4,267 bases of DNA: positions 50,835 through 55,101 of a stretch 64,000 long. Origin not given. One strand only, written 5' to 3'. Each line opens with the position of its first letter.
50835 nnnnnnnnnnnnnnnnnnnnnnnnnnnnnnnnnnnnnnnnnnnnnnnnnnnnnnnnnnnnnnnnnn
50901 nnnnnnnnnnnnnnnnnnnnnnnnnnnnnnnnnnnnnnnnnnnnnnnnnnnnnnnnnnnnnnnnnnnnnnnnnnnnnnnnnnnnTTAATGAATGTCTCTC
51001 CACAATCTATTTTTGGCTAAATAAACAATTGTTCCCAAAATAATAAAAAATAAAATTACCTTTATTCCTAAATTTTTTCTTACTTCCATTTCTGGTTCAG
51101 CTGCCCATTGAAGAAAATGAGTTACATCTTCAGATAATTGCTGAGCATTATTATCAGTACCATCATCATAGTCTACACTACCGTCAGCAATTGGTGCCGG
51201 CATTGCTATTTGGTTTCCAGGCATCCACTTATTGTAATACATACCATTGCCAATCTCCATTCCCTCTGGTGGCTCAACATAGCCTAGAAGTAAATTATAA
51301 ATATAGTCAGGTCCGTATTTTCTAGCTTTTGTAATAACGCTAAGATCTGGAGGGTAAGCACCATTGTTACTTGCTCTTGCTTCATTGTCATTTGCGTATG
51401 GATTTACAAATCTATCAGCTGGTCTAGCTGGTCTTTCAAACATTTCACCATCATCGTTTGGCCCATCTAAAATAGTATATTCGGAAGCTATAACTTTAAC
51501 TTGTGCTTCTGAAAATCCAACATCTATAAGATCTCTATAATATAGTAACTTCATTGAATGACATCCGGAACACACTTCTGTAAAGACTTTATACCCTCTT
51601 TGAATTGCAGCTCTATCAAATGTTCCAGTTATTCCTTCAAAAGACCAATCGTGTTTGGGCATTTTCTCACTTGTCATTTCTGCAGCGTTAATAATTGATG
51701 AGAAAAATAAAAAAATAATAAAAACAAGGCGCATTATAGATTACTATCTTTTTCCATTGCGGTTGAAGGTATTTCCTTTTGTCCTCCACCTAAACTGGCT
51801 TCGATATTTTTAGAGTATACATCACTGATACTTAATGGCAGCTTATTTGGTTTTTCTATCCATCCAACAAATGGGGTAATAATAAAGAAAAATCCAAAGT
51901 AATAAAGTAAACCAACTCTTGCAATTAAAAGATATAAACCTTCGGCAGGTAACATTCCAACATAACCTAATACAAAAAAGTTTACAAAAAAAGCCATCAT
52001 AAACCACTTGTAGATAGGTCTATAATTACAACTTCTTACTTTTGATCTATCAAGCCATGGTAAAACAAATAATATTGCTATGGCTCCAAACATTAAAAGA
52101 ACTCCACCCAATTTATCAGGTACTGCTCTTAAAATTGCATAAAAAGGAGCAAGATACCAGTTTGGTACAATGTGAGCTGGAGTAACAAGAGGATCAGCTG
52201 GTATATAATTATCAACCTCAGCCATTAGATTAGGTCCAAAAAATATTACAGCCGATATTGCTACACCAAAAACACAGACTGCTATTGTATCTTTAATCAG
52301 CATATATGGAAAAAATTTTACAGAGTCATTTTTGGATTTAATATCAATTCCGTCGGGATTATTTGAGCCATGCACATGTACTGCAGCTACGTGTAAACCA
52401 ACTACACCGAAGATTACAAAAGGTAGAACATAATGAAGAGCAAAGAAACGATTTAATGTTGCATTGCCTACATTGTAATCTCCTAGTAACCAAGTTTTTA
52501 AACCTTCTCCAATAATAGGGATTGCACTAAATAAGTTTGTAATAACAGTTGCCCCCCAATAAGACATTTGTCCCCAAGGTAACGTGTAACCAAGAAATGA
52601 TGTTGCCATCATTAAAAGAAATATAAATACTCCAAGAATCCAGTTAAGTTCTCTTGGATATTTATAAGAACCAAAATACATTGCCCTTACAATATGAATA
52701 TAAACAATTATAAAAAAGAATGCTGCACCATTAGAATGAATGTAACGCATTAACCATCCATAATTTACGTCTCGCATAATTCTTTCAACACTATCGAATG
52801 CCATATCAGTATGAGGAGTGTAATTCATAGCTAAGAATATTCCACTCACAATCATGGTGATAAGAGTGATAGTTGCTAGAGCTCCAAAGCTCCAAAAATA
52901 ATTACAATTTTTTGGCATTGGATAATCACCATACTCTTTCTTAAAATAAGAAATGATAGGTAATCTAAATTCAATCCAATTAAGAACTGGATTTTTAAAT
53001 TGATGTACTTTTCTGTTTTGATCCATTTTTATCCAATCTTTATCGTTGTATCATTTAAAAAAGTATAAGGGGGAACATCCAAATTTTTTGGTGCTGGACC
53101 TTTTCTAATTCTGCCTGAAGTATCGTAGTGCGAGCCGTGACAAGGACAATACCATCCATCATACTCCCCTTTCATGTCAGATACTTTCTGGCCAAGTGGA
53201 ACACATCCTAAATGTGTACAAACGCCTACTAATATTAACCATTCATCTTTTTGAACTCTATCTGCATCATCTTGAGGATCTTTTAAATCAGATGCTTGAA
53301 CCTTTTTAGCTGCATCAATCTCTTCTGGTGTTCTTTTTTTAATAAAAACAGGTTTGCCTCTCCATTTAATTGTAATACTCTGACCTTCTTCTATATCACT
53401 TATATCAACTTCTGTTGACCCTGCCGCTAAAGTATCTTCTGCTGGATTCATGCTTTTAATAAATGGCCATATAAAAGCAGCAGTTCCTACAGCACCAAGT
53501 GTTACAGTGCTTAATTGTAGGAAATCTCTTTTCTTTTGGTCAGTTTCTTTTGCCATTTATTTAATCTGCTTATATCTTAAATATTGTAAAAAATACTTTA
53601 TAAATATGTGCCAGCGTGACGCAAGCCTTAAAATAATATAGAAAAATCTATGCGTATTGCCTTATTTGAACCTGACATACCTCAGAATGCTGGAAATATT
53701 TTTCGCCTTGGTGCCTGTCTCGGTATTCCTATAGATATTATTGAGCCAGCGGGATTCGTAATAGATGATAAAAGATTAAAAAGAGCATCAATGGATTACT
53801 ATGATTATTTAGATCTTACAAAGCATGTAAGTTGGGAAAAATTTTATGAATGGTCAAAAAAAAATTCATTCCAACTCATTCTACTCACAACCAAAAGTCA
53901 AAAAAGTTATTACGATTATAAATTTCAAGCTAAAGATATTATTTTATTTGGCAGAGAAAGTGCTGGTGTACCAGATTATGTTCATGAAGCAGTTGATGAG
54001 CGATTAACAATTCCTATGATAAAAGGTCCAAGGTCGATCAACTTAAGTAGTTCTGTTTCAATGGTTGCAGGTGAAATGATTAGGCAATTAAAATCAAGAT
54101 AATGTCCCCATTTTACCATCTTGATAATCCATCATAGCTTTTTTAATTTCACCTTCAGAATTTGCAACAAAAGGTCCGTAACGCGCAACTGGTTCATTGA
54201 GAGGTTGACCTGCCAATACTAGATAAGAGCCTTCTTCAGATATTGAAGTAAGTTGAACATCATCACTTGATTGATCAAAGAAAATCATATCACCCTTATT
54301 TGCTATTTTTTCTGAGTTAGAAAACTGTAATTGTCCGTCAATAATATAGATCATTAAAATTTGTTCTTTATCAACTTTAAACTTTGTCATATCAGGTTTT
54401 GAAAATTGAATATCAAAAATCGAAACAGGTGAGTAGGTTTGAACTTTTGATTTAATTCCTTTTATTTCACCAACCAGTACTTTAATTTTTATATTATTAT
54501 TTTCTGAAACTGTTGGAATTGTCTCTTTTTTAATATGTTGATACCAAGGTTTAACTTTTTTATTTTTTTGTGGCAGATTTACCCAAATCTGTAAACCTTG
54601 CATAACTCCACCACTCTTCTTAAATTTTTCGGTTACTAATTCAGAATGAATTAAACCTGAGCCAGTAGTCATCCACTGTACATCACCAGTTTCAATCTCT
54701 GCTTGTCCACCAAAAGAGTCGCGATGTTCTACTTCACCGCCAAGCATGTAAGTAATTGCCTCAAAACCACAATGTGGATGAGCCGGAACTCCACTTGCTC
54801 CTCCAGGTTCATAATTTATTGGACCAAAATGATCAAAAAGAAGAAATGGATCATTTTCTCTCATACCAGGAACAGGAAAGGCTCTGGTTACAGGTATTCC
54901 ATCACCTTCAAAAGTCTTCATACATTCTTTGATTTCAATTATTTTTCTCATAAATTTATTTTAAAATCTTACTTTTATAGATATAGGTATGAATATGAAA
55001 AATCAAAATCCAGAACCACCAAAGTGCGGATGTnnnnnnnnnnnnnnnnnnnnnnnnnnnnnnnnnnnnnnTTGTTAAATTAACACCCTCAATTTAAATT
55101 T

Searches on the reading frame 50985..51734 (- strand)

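Call 61: search_protein_families(library=pfam, proteins=[window:50985-51734:-], max_evalue=0.00001)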
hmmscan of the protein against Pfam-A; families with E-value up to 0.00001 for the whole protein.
window:50985-51734:- (249 aa): 1 family
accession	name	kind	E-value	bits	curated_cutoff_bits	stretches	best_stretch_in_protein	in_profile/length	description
PF02167.20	Cytochrom_C1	-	5.1e-95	317.7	22.8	1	30-247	1-218/219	Cytochrome C1 family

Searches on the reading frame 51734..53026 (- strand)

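Call 61: search_protein_families(library=pfam, proteins=[window:51734-53026:-], max_evalue=0.00001)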
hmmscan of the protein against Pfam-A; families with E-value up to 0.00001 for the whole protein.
window:51734-53026:- (430 aa): 3 families
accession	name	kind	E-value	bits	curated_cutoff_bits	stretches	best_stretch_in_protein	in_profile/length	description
PF00033.24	Cytochrome_B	-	3.4e-68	229.7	27.2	1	34-219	3-188/189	Cytochrome b/b6/petB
PF13631.11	Cytochrom_B_N_2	-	1e-44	152.9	27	1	103-268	2-166/169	Cytochrome b(N-terminal)/b6/petB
PF00032.22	Cytochrom_B_C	-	6.8e-41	139.1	20.7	1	276-377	1-102/102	Cytochrome b(C-terminal)/b6/petD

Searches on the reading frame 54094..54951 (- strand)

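Call 61: search_protein_families(library=pfam, proteins=[window:54094-54951:-], max_evalue=0.00001)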
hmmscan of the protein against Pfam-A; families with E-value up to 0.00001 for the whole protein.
window:54094-54951:- (285 aa): 2 families
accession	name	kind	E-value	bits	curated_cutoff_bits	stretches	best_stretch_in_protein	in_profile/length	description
PF02678.22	Pirin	-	3.7e-30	104.6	26.1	1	21-124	4-108/108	Pirin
PF05726.19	Pirin_C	-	5.1e-23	81.9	27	1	179-282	2-103/103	Pirin C-terminal cupin domain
